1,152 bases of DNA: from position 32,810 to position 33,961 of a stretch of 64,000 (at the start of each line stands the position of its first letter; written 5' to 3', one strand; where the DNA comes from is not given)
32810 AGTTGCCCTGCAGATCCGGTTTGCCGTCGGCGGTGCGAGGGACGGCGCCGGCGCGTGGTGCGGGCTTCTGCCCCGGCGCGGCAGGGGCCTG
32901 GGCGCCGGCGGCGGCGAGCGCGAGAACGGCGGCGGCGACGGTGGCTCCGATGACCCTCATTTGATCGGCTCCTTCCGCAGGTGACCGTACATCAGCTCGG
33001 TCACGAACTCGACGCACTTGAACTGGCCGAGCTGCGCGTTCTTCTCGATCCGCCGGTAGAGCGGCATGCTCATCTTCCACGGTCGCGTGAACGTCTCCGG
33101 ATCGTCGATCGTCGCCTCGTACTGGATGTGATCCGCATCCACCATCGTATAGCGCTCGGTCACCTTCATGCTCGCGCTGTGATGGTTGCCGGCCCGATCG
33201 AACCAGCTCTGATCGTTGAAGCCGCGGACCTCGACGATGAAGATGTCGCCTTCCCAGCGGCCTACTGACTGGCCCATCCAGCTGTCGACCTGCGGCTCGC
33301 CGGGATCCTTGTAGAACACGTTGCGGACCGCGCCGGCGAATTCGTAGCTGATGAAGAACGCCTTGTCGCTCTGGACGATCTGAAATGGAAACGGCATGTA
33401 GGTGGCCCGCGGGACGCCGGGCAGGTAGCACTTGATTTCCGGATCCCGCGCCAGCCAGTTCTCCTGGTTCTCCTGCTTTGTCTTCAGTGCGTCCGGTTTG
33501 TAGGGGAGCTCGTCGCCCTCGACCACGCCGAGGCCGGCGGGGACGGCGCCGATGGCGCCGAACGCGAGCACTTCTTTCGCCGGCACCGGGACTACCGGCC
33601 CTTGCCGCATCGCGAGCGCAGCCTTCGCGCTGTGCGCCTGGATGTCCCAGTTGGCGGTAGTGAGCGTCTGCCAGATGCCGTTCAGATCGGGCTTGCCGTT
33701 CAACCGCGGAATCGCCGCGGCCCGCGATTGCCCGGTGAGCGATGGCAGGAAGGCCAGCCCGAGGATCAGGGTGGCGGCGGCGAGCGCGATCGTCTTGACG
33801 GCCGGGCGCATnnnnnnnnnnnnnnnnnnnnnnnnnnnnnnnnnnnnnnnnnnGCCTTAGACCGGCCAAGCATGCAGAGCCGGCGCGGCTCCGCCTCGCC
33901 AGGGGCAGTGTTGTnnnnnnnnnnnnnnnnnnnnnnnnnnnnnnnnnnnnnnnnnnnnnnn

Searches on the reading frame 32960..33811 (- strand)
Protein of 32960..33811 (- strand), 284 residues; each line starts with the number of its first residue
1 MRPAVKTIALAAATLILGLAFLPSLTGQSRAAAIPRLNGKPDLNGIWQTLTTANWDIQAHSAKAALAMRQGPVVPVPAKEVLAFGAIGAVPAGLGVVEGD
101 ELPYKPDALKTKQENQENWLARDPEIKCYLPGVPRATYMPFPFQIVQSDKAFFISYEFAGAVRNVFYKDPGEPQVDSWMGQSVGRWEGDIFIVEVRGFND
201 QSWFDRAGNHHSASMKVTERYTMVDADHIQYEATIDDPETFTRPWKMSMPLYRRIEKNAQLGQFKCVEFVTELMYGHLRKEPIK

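Call 5: search_protein_families(library=pfam, proteins=[window:32960-33811:-], max_evalue=0.1)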
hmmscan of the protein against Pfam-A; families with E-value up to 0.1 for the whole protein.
window:32960-33811:- (284 aa): 0 families

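Call 6: search_protein_families(library=ncbifam, proteins=[window:32960-33811:-], max_evalue=0.1)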
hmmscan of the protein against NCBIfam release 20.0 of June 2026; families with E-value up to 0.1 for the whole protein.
window:32960-33811:- (284 aa): 0 families

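Call 10: find_homologous_proteins(query=window:32960-33811:-)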
Query window:32960-33811:- (284 aa): 8000 proteins with E <= 0.001 among 8000 candidates; the best 120 are listed.
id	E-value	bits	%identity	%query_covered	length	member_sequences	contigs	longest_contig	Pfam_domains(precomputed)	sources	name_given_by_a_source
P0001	9.3e-193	657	100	100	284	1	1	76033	-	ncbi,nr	ncbi:MAG TPA: hypothetical protein VL263_01070 [Vicinamibacterales bacterium]|nr:hypothetical protei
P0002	3.1e-191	652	99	100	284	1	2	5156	-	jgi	jgi:hypothetical protein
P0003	1.6e-190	649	99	100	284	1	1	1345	-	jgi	-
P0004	2.2e-190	649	99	100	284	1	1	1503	-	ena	-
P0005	3.0e-190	648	99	100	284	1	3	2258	-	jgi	jgi:hypothetical protein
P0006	3.0e-190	648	99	100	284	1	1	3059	-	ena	-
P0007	4.0e-190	648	99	100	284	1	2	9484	-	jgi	-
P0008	2.9e-189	645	98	100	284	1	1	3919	-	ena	-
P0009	3.7e-189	645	98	100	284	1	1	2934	-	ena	-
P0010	5.2e-189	644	98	100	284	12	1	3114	-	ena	-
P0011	5.3e-189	644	98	100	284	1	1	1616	-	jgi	-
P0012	2.4e-186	635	96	100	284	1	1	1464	-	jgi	jgi:hypothetical protein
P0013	2.8e-181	619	93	100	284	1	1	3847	-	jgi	jgi:hypothetical protein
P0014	1.3e-179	613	89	100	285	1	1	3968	-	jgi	jgi:hypothetical protein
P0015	6.3e-172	588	87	100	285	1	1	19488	-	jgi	jgi:hypothetical protein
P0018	2.6e-169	580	90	92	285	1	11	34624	-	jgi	jgi:hypothetical protein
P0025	9.3e-166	568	84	100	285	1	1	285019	-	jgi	-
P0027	2.6e-165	566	86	95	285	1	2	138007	-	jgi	jgi:hypothetical protein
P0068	2.6e-152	524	81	92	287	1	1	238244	-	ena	-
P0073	1.1e-151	522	80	93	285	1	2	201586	-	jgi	jgi:hypothetical protein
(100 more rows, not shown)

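Call 12: find_encoding_contigs(protein=P0025, flank=8000, max_places=2)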
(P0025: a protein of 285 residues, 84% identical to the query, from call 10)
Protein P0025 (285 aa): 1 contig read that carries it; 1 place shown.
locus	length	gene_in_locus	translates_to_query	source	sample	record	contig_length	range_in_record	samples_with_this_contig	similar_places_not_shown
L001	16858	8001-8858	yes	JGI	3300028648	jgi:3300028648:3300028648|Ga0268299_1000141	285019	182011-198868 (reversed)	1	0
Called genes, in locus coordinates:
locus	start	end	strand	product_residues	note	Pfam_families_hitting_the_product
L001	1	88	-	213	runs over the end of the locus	PF00111:Fer2, PF01799:Fer2_2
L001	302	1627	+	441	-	PF01554:MatE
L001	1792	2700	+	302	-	PF04909:Amidohydro_2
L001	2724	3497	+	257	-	PF00378:ECH_1, PF16113:ECH_2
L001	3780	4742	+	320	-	PF09992:NAGPA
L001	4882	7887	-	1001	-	PF26550:Tricorn_2nd, PF26549:Tricorn_N, PF07676:PD40, PF26549:Tricorn_N, PF07676:PD40, PF26549:Tricorn_N, PF26550:Tricorn_2nd, PF07676:PD40, +6 more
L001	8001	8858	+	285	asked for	-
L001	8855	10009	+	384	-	-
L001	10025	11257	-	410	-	PF01602:Adaptin_N (faint), PF02985:HEAT (faint), PF03130:HEAT_PBS (faint), PF13513:HEAT_EZ (faint), PF13646:HEAT_2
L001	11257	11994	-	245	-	-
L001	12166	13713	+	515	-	PF01565:FAD_binding_4, PF02913:FAD-oxidase_C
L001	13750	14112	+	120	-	PF03551:PadR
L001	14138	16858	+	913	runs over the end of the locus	PF12704:MacB_PCD, PF02687:FtsX, PF12704:MacB_PCD (weak), PF02687:FtsX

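Call 13: find_encoding_contigs(protein=P0068, flank=8000, max_places=2)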
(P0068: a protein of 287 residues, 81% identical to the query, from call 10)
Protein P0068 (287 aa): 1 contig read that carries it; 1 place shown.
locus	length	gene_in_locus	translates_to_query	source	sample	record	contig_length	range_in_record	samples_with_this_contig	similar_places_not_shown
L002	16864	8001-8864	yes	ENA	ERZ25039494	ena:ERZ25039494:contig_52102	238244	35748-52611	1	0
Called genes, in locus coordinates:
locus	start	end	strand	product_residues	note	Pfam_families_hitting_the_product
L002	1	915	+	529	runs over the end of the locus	PF00890:FAD_binding_2 (weak), PF01266:DAO, PF01494:FAD_binding_3 (weak), PF01946:Thi4 (weak), PF03486:HI0933_like (faint), PF12831:FAD_oxidored (weak), PF13450:NAD_binding_8, PF01593:Amino_oxidase, +1 more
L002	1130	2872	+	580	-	PF00775:Dioxygenase_C (faint), PF14686:fn3_3 (faint), PF02369:Big_1 (faint), PF10670:DUF4198 (faint), PF13620:CarboxypepD_reg, PF13715:CarbopepD_reg_2 (faint), PF17210:SdrD_B (faint), PF13620:CarboxypepD_reg, +3 more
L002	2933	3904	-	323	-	PF13527:Acetyltransf_9, PF13508:Acetyltransf_7 (weak)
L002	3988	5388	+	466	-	PF08811:DUF1800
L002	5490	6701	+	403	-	PF07394:DUF1501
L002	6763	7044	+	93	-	PF01402:RHH_1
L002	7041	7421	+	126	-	PF01850:PIN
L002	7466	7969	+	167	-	-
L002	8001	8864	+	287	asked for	-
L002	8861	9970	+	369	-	-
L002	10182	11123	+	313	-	PF01168:Ala_racemase_N, PF14031:D-ser_dehydrat (faint)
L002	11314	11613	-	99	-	PF00936:BMC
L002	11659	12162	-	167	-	PF13411:MerR_1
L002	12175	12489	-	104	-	PF01329:Pterin_4a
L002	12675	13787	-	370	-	PF00890:FAD_binding_2 (weak), PF01266:DAO, PF07992:Pyr_redox_2 (faint), PF13450:NAD_binding_8 (weak)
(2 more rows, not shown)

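Call 15: find_encoding_contigs(protein=P0073, flank=8000, max_places=2)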
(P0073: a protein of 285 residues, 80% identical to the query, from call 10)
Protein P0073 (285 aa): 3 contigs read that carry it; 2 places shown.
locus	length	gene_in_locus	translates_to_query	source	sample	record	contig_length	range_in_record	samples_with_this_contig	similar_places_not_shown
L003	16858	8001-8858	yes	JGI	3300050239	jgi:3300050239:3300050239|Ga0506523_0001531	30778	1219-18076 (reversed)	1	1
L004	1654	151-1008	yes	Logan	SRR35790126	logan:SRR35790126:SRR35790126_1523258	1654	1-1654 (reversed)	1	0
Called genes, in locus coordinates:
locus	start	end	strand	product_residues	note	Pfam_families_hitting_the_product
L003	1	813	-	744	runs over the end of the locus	-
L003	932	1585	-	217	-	PF00076:RRM_1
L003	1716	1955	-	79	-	-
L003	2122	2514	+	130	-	PF00903:Glyoxalase, PF22677:Ble-like_N (weak), PF12681:Glyoxalase_2 (weak)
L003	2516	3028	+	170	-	PF03848:TehB (weak), PF08241:Methyltransf_11 (weak), PF13649:Methyltransf_25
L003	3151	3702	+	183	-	PF09411:PagL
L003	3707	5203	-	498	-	PF00478:IMPDH, PF00571:CBS, PF03060:NMO (weak)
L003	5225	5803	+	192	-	PF01863:YgjP-like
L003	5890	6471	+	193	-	PF13505:OMP_b-brl (weak)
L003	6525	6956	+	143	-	PF00571:CBS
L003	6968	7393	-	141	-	PF20730:YetF_N (weak), PF04239:DUF421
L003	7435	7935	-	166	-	-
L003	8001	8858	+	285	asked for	-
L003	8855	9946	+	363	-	-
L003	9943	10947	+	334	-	-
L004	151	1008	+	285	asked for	-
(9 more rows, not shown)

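Call 16: find_encoding_contigs(protein=P0027, flank=8000, max_places=2)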
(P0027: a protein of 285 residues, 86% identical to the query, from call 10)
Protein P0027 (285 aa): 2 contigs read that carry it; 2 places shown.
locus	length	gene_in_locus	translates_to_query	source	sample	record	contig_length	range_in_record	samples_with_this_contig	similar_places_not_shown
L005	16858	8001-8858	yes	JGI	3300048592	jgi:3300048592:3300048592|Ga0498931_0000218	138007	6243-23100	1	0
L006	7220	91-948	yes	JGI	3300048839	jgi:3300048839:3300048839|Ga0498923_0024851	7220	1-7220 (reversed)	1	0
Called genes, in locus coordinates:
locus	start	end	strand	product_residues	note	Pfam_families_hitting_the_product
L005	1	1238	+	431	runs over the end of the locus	PF06050:HGD-D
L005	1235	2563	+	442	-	PF01869:BcrAD_BadFG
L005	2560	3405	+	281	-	PF01869:BcrAD_BadFG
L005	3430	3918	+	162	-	PF00583:Acetyltransf_1, PF13508:Acetyltransf_7 (weak)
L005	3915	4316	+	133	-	PF02082:Rrf2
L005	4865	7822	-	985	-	PF26550:Tricorn_2nd, PF26549:Tricorn_N, PF26549:Tricorn_N, PF07676:PD40, PF26549:Tricorn_N, PF26550:Tricorn_2nd, PF07676:PD40, PF01979:Amidohydro_1, +5 more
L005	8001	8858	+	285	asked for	-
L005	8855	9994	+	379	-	-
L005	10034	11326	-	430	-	PF13513:HEAT_EZ (faint), PF02985:HEAT (faint), PF12717:Cnd1 (faint), PF13646:HEAT_2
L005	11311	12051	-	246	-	-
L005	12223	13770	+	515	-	PF01565:FAD_binding_4, PF02913:FAD-oxidase_C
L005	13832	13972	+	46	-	-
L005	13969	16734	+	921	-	PF00675:Peptidase_M16, PF05193:Peptidase_M16_C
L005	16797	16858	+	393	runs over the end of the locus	PF01103:Omp85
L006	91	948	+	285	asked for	-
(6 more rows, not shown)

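Call 18: search_protein_representatives(protein=window:32960-33811:-)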
Query: 284 residues. Proteins with E-value up to 0.001 (for the whole library): 10559; up to 1e-10: 4370; up to 1e-30: 434. The best 150 are listed.
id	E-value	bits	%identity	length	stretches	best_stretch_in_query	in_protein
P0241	9.7e-111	385.7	60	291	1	7-283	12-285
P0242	4.1e-102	357.4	70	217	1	74-283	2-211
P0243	1.9e-99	348.6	55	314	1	5-282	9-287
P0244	3.1e-93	328.3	75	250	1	9-198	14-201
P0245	7.3e-92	323.7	54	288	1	22-283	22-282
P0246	2.5e-88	312.1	69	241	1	93-283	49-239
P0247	3.8e-87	308.3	69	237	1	67-250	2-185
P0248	1.2e-83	296.8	50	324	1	11-282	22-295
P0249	1.0e-81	290.4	61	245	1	72-283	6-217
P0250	4.6e-80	285.0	69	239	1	14-191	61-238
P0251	8.6e-80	284.1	64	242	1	97-284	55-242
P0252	4.6e-79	281.7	52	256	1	36-267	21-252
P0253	1.4e-78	280.2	61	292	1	85-283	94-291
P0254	1.4e-78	280.2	56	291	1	7-278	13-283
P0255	1.4e-77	276.9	53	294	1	8-282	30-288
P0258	3.9e-75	268.8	38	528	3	92-282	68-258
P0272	4.3e-66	239.2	52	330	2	88-272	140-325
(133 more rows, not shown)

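Call 22: find_related_loci(query=A2, collection=genome_contigs, flank=10000)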
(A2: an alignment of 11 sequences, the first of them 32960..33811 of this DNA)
Query A2 (284 aa) in genome_contigs; peptide patterns used: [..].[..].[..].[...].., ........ (x = any residue, [..] = any of these).
600 stretches matched a pattern (row limit reached: there are more); 588 encode a relative of the query (tblastn E <= 1e-3); the best 80 are kept; 80 distinct loci.
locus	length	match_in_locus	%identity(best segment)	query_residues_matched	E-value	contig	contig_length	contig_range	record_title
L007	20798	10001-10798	80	19-284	2e-152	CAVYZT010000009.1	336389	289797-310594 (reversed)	MAG: uncultured Acidobacteriota bacterium isolate MFD02242.bin.1.229 genome assembly, contig: contig_28931, whole genome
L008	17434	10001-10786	79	23-284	3e-149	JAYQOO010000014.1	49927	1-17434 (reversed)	MAG: Acidimicrobiia bacterium isolate SD3114_S44.metabat_sens.033_sub NODE_231_length_49927_cov_4.95394, whole genome sh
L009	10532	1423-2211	78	22-284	9e-148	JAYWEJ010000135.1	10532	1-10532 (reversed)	MAG: Acidimicrobiia bacterium isolate GL97_UP_metabat_53_sub GL97_UP_metabat_53_sub_134, whole genome shotgun sequence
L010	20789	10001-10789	78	22-284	6e-147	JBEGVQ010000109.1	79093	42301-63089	MAG: Acidobacteriota bacterium isolate riogrande_2019_sw_WHONDRS-S19S_0066_B_bin.22 scaffold_2816632, whole genome shotg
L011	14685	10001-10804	76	17-284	2e-146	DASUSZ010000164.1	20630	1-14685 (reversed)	MAG TPA_asm: Vicinamibacterales bacterium isolate SMAG_U1749 k141_186214, whole genome shotgun sequence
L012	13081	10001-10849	72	4-284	6e-146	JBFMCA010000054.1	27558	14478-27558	MAG: Acidobacteriota bacterium isolate MAG179 MAG179_54, whole genome shotgun sequence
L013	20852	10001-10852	72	1-284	8e-142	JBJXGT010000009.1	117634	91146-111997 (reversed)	MAG: Gemmatimonadales bacterium isolate F1F2.bin.18 k127_9288267, whole genome shotgun sequence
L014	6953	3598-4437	71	7-284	3e-141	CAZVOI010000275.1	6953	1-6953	MAG TPA_asm: uncultured Acidobacteriota bacterium isolate binchicken_co165_156 genome assembly, contig: k141_1415182, wh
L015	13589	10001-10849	72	8-283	9e-140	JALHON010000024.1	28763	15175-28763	MAG: Acidobacteria bacterium isolate bin.151 c_000000007126, whole genome shotgun sequence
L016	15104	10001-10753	76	34-283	3e-137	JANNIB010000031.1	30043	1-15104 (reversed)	MAG: Acidobacteriota bacterium isolate SOY_6_C_metabat_167_sub SOY_6_C_k141_3215486, whole genome shotgun sequence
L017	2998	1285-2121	72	8-284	5e-143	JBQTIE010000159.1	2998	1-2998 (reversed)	MAG: Acidobacteriota bacterium isolate SAR122 c_000000224693, whole genome shotgun sequence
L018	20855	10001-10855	68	1-283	2e-136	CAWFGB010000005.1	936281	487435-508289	MAG: uncultured Acidobacteriota bacterium isolate MFD02840.bin.1.33 genome assembly, contig: contig_14178, whole genome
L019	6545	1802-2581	73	25-283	1e-134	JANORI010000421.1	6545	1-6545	MAG: Acidobacteriota bacterium isolate VAR_4_metabat_203_sub VAR_4_k141_206628, whole genome shotgun sequence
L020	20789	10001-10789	71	22-284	2e-134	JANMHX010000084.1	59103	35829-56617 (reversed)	MAG: Gemmatimonadota bacterium isolate OTE_70_metabat_16 OTE_70_k141_1915802, whole genome shotgun sequence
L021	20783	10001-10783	71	25-284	6e-134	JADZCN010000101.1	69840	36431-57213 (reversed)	MAG: Acidobacteria bacterium isolate SJ725 c_000000948199, whole genome shotgun sequence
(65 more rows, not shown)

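Call 24: find_encoding_contigs(protein=P0018, flank=10000, max_places=3)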
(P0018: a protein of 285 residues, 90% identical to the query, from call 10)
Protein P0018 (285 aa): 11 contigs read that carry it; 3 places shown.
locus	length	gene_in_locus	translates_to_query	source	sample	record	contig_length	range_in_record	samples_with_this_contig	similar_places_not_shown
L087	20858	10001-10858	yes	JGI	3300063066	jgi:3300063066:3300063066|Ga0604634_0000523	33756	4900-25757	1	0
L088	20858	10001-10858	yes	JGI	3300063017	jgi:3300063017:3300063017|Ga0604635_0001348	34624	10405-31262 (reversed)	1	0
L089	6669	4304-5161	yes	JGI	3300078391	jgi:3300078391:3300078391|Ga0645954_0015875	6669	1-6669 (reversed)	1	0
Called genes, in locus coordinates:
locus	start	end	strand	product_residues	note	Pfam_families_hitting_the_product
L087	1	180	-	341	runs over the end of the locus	PF00941:FAD_binding_5, PF03450:CO_deh_flav_C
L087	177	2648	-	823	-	PF01315:Ald_Xan_dh_C, PF02738:MoCoBD_1, PF20256:MoCoBD_2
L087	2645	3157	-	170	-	PF00111:Fer2 (weak), PF13085:Fer2_3 (weak), PF01799:Fer2_2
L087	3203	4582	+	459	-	PF01554:MatE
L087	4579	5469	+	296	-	PF04909:Amidohydro_2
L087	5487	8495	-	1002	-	PF26550:Tricorn_2nd, PF26549:Tricorn_N, PF07676:PD40, PF26549:Tricorn_N, PF07676:PD40, PF26549:Tricorn_N, PF26550:Tricorn_2nd, PF07676:PD40, +7 more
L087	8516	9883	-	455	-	PF01565:FAD_binding_4, PF08031:BBE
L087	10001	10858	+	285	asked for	-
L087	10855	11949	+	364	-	-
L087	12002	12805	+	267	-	PF00459:Inositol_P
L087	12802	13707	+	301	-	PF01507:PAPS_reduct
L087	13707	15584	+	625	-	PF00009:GTP_EFTU, PF01926:MMR_HSR1 (faint), PF22594:GTP-eEF1A_C, PF01583:APS_kinase, PF13671:AAA_33 (weak)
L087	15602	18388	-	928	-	PF22422:MGH1-like_GH, PF03200:Glyco_hydro_63, PF22422:MGH1-like_GH (weak)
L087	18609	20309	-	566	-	-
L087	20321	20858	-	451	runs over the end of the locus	PF01103:Omp85 (weak)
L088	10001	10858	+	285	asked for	-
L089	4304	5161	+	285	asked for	-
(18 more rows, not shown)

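Call 26: find_encoding_contigs(protein=P0015, flank=10000, max_places=2)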
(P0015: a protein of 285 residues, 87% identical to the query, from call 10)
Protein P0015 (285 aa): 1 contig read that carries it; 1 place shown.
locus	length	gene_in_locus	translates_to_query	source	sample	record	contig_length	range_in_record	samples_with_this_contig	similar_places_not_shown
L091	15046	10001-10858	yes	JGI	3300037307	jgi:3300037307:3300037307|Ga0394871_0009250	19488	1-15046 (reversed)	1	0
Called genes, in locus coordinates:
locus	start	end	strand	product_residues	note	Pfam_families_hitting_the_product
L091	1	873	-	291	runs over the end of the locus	-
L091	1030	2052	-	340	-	PF00941:FAD_binding_5, PF03450:CO_deh_flav_C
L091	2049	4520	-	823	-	PF01315:Ald_Xan_dh_C, PF02738:MoCoBD_1, PF20256:MoCoBD_2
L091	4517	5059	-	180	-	PF00111:Fer2, PF01799:Fer2_2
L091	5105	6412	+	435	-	PF01554:MatE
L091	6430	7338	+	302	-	PF04909:Amidohydro_2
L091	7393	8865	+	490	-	PF01073:3Beta_HSD (weak), PF01370:Epimerase, PF05368:NmrA, PF13460:NAD_binding_10, PF11066:DUF2867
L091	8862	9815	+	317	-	PF09992:NAGPA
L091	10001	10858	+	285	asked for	-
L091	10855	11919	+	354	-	-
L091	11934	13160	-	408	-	PF02985:HEAT (faint), PF13646:HEAT_2 (weak)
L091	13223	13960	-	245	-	-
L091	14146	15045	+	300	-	?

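Call 30: search_solved_structures(query=A3, max_evalue=10, show_alignments=2)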
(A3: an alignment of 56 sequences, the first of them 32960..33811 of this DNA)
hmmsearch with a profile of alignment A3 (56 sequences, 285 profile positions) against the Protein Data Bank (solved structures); distinct sequences matched with E-value up to 10: 6.
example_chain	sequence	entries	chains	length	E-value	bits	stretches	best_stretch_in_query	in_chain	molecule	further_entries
2r6q_A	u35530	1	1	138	0.4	13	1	168-205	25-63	BclA protein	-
2z5w_A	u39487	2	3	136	0.4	13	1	168-206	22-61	BclA protein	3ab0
3tyj_A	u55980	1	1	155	0.49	12.7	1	168-206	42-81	BclA protein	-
3twi_A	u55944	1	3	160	0.52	12.6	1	168-205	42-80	BclA protein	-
3opy_I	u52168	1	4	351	0.68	12.3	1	203-263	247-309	6-phosphofructo-1-kinase gamma-subunit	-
1wck_A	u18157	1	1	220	0.91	11.8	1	168-205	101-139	BCLA PROTEIN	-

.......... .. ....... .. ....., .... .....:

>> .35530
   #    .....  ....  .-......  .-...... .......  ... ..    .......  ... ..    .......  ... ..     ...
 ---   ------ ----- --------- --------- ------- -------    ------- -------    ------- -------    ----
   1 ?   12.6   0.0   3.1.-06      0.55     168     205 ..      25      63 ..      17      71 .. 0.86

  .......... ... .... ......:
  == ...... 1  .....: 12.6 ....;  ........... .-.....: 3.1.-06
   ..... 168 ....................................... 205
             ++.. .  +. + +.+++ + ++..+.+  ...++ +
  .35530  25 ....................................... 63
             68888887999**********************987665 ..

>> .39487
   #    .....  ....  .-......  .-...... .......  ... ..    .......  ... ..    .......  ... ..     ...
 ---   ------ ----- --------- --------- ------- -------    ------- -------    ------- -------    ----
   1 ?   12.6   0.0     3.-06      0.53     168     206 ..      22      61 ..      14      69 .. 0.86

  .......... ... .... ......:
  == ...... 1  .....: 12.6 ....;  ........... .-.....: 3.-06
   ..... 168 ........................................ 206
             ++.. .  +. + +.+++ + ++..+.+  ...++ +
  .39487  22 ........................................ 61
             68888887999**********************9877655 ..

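Call 36: search_protein_families(library=phrogs, proteins=[window:32960-33811:-], max_evalue=1)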
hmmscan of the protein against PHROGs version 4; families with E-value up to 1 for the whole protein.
window:32960-33811:- (284 aa): 1 family
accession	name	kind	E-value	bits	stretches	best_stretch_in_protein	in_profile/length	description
phrog_29365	-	unknown function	0.37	11.8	1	40-54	7-21/47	-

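Call 37: predict_structure(alignment_id=A3)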
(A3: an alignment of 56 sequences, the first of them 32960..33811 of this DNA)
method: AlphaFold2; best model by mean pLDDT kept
length: 284 residues; sequences in the alignment: 56
mean_pLDDT: 61.0   pTM: 0.64
mean pLDDT of the five models: 61.0, 60.2, 60.2, 60.0, 59.0
residues with pLDDT >= 90: 35; 70-90: 89; 50-70: 38; < 50: 122
segments of 3 or more residues with pLDDT < 50: 1-31, 51-100, 124-140, 261-284
pLDDT, mean of each block of 10 residues (from residue 1): 43 41 37 83 81 35 32 27 28 36 79 69 47 38 82 71 83 70 92 87 72 89 88 87 74 69 41 36 33
secondary structure, 60 per line:
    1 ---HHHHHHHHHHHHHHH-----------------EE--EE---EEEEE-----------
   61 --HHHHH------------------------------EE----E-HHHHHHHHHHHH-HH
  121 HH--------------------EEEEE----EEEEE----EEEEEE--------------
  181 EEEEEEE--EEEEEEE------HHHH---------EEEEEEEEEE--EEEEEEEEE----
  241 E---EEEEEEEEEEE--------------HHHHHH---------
elements in order: H4-18 E45-49 H63-67 H106-117 H119-122 E143-147 E152-156 E161-166 E181-187 E190-196 H203-206 E216-225 E228-236 E245-255 H270-275

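Call 39: fold_search(model_id=the predicted structure, library=pdb)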
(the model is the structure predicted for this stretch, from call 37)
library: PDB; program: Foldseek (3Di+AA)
matches with E <= 10: 1162; with E <= 0.001: 0
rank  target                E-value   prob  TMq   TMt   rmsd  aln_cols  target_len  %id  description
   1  7dze_A                1.9e-03  0.99  0.23  0.44   7.3       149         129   15  Fabp ground state captured by XFELs (released 2022-07-27)
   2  7fxo_B                3.2e-03  0.97  0.22  0.42   7.5       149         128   17  Crystal Structure of apo human FABP1 monoclinic form III (released 2023-06-14)
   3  7fxo_A                4.0e-03  0.99  0.25  0.48   6.9       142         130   14  Crystal Structure of apo human FABP1 monoclinic form III (released 2023-06-14)
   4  2f73_A                4.3e-03  0.99  0.23  0.42   4.6       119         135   15  Crystal structure of human fatty acid binding protein 1 (FABP1) (released 2005-12-13)
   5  7dzl_A                4.8e-03  0.97  0.24  0.45   7.2       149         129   15  A69C-M71L mutant of Fabp protein (released 2022-07-27)
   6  3stk                  8.5e-03  0.89  0.22  0.42   7.4       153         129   17  Crystal Structure of human LFABP complex with two molecules of palmitic acid (holo-LFABP) (released 2011-08-10)
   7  7fy8_E                1.4e-02  0.90  0.23  0.44   7.4       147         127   16  Crystal Structure of human FABP1 in complex with 2-[[4-cyclopropyl-5-methyl-3-[3-(trifluoromethyl)-1,2,4-oxadiazol-5-y (released 2023-06-14)
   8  2frs_B                4.0e-02  0.96  0.23  0.45   5.1       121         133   12  Crystal structure of the f15w mutant of apo-cellular retinoic acid binding protein type ii at 1.51 angstroms resolutio (released 2006-09-19)
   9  5hzq_A                4.0e-02  0.89  0.23  0.41   4.9       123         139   14  Crystal structure of cellular retinoic acid binding protein 2 (CRABP2)-aryl fluorosulfate covalent conjugate (released 2016-06-01)
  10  6z2z                  4.8e-02  0.77  0.25  0.45   7.6       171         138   11  M2 mutant (R111K:Y134F:T54V:R132Q:P39Y:R59Y) of human cellular retinoic acid binding protein II - 2a conjugate (released 2021-06-02)
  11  3d95_A                5.4e-02  0.89  0.23  0.43   5.1       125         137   11  Crystal Structure of the R132K:Y134F:R111L:L121E:T54V Mutant of Apo-Cellular Retinoic Acid Binding Protein Type II at  (released 2008-07-22)
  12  6mbh                  5.4e-02  0.30  0.19  0.19  17.8       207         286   12  GphF DH1 P1711L, L1744P variant: An isomerase-inactive variant of GphF DH1 (released 2018-09-19)
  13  2fs6_A                6.0e-02  0.87  0.23  0.43   5.3       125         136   12  Crystal Structure of Apo-Cellular Retinoic Acid Binding Protein Type II At 1.35 Angstroms Resolution (released 2006-09-19)
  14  4kc5_D                7.2e-02  0.23  0.21  0.08  38.1       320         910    8  Crystal structure of the C-terminal part of RhiE from Burkholderia rhizoxinica (released 2013-09-18)
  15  4kc5_B                8.5e-02  0.47  0.16  0.06   8.5        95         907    7  Crystal structure of the C-terminal part of RhiE from Burkholderia rhizoxinica (released 2013-09-18)
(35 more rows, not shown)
